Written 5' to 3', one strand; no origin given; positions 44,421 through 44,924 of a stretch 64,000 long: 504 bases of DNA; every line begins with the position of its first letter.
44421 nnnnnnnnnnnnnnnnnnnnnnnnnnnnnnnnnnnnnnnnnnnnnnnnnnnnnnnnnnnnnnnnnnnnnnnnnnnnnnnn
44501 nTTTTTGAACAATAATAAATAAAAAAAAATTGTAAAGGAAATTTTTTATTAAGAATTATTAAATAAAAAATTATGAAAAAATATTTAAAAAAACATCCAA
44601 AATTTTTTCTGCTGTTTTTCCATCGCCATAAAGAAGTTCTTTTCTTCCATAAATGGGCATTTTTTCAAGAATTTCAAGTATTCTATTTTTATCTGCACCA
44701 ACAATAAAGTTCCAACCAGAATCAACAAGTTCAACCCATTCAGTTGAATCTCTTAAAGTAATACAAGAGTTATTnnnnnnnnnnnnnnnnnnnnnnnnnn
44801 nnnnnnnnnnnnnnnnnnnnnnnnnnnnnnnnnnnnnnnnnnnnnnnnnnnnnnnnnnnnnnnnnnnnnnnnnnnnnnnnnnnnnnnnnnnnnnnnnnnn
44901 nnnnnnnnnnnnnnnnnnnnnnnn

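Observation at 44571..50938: Three tandem chemoreceptor genes embedded in a wbp-like sugar operon, leaving an in-frame 5'-truncated 2-epimerase remnant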

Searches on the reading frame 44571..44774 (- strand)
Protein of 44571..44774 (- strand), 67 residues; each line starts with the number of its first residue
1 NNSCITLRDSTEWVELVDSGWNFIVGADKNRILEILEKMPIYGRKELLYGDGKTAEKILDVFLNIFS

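Call 6: search_protein_families(library=pfam, proteins=[window:44571-44774:-], max_evalue=0.1)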
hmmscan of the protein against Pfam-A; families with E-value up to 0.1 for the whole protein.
window:44571-44774:- (67 aa): 2 families
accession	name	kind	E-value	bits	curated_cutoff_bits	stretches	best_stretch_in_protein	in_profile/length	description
PF02350.25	Epimerase_2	-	1e-10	41.5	30.6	1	3-61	280-345/347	UDP-N-acetylglucosamine 2-epimerase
PF09951.15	Imm33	-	0.048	13.9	25.4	1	15-51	24-60/87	Immunity protein Imm33 domain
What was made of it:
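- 44574..44774 (-): 3' remnant (67 codons; homologous to codons ~308-372 of 372) of a WbpI/WlbD-type UDP-GlcNAc3NAcA 2-epimerase gene; stop TAA at 44571-44573. Pseudogene fragment. Pfam Epimerase_2 positions 280-345/347, E=1e-10 (call 6).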

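Call 10: find_homologous_proteins(query=window:44571-44774:-, max_evalue=0.001)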
Query window:44571-44774:- (67 aa): 2 proteins with E <= 0.001 among 2 candidates.
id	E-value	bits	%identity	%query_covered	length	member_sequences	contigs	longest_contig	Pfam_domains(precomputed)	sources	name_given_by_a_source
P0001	1.1e-33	132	98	94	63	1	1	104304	PF02350.26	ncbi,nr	ncbi:MAG: UDP-N-acetylglucosamine 2-epimerase [Spirochaetes bacterium]|nr:UDP-N-acetylglucosamine 2-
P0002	1.2e-9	56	52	91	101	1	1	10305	PF02350.26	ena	-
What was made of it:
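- It is annotated as a 63-aa protein in the public record (call 10).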

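Call 11: find_encoding_contigs(protein=P0001, flank=10000, max_places=10)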
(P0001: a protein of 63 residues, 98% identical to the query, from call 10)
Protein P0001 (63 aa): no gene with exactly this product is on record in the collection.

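Call 12: find_encoding_contigs(protein=P0002, flank=10000, max_places=10)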
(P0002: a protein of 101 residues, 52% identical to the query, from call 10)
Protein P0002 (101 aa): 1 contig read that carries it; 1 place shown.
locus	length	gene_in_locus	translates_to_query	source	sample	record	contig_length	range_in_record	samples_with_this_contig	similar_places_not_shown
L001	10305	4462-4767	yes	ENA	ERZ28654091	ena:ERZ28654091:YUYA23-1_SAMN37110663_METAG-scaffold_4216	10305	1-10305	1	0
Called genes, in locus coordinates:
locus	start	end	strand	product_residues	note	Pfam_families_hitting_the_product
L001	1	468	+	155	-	?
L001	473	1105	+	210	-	PF00132:Hexapep, PF14602:Hexapep_2 (weak)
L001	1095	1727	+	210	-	PF00117:GATase, PF01174:SNO (faint), PF07685:GATase_3, PF07722:Peptidase_C26 (weak)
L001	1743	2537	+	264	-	PF00977:His_biosynth, PF03060:NMO (faint)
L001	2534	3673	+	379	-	-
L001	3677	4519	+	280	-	-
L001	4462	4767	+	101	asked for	PF02350:Epimerase_2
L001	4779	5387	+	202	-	PF00132:Hexapep (faint)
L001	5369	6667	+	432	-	PF04932:Wzy_C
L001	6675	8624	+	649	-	PF13522:GATase_6, PF13537:GATase_7, PF00733:Asn_synthase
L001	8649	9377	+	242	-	PF01841:Transglut_core (weak)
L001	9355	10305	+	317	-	?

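Call 14: search_protein_families(library=ncbifam, proteins=[window:44571-44774:-], max_evalue=0.01)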
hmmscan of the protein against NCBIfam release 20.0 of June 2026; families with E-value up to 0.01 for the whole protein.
window:44571-44774:- (67 aa): 1 family
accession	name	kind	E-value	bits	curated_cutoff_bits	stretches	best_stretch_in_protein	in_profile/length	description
TIGR00236.1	wecB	equivalog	3e-07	29.9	210.15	1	2-64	295-364/366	non-hydrolyzing UDP-N-acetylglucosamine 2-epimerase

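Call 15: search_solved_structures(query=window:44571-44774:-, max_evalue=1, show_alignments=3)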
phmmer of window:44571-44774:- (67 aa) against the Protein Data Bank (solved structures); distinct sequences matched with E-value up to 1: 13.
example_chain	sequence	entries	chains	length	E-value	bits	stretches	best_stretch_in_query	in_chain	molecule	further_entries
8sxv_A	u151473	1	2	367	8e-10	42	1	3-62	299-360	UDP-2,3-diacetamido-2,3-dideoxy-glucuronic acid-2-epimerase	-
8sxy_A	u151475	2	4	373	8.4e-10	41.9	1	3-62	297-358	UDP-2,3-diacetamido-2,3-dideoxy-glucuronic acid-2-epimerase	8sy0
8sxw_A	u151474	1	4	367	1e-09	41.6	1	3-62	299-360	UDP-2,3-diacetamido-2,3-dideoxy-glucuronic acid-2-epimerase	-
8sy9_A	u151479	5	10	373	1.1e-09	41.6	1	3-62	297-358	UDP-2,3-diacetamido-2,3-dideoxy-glucuronic acid-2-epimerase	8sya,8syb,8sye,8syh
8syd_A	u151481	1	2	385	1.1e-09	41.6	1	3-62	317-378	UDP-2,3-diacetamido-2,3-dideoxy-glucuronic acid-2-epimerase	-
4neq_A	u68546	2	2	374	7.9e-06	29.3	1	3-61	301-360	UDP-N-acetylglucosamine 2-epimerase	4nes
1f6d_A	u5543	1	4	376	0.0071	20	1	5-64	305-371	UDP-N-ACETYLGLUCOSAMINE 2-EPIMERASE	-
1vgv_A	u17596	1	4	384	0.0075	19.9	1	5-64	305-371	UDP-N-acetylglucosamine 2-epimerase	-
9cm8_A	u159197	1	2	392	0.085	16.6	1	5-66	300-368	UDP-N-acetylglucosamine 2-epimerase (non-hydrolyzing)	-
8ahe_A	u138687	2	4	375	0.22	15.3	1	5-66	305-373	UDP-N-acetylglucosamine 2-epimerase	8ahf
3beo_A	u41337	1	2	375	0.22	15.3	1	5-66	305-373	UDP-N-acetylglucosamine 2-epimerase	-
2b67_A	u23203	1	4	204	0.3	14.9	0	20-58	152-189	COG0778: Nitroreductase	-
3zc1_A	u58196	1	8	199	0.94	13.3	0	34-66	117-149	AFTRAX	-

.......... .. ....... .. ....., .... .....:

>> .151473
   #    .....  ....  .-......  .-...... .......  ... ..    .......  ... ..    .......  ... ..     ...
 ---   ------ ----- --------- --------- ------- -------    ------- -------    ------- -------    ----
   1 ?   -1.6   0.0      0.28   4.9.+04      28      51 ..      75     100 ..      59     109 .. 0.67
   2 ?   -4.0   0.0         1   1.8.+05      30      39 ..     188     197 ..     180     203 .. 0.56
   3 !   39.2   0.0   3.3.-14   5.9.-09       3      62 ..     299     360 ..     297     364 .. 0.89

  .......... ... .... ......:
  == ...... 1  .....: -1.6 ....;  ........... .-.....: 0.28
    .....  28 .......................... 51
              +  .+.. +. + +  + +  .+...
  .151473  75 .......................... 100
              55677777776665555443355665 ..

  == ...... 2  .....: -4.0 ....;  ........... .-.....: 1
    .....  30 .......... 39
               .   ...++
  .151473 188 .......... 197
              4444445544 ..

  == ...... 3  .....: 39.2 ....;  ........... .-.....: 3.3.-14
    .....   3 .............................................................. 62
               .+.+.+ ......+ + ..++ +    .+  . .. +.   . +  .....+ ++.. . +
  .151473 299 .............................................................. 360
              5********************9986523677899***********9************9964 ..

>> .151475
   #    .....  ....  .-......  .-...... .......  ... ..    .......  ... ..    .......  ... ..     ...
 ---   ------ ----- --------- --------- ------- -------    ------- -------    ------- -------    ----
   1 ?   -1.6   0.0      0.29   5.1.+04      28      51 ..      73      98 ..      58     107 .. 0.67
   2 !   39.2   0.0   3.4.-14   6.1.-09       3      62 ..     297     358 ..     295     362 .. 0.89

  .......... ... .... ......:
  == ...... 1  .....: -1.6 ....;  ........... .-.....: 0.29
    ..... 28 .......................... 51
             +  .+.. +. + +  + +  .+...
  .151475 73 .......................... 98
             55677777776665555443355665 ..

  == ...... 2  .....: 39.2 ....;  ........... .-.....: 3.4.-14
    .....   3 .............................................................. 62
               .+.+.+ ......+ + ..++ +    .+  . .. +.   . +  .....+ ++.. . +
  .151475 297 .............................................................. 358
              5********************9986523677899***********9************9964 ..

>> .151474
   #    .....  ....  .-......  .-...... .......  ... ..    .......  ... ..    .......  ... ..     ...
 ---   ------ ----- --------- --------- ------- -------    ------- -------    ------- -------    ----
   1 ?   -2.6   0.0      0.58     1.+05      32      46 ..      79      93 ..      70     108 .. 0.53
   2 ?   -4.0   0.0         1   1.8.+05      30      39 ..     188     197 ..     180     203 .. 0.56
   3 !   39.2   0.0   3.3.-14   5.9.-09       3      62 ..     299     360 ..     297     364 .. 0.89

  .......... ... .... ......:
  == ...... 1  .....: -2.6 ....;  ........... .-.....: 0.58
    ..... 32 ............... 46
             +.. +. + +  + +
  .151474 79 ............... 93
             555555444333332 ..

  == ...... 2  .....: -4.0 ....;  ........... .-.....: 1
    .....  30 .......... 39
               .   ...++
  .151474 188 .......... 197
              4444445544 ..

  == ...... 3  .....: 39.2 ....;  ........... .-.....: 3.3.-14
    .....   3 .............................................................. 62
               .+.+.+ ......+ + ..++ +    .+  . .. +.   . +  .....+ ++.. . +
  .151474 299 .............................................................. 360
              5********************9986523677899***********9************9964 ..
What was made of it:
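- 44574..44774 (-): PDB 8SXV E=8e-10 (call 15).
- On UDP-sugar 2-epimerase, Pfam Epimerase_2 (PF02350), WbpI/WlbD subtype: Remnant: 8SXV E=8e-10 against 1F6D E=7e-3 (call 15).
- Closest known: WbpI. Same: This is its best PDB match (call 15).
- Checked: E. coli WecB scores only 7e-3 (call 15).
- Only the Arg302 and Glu306 equivalents (LRDSTEW) fall within the remnant (call 15 alignment).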
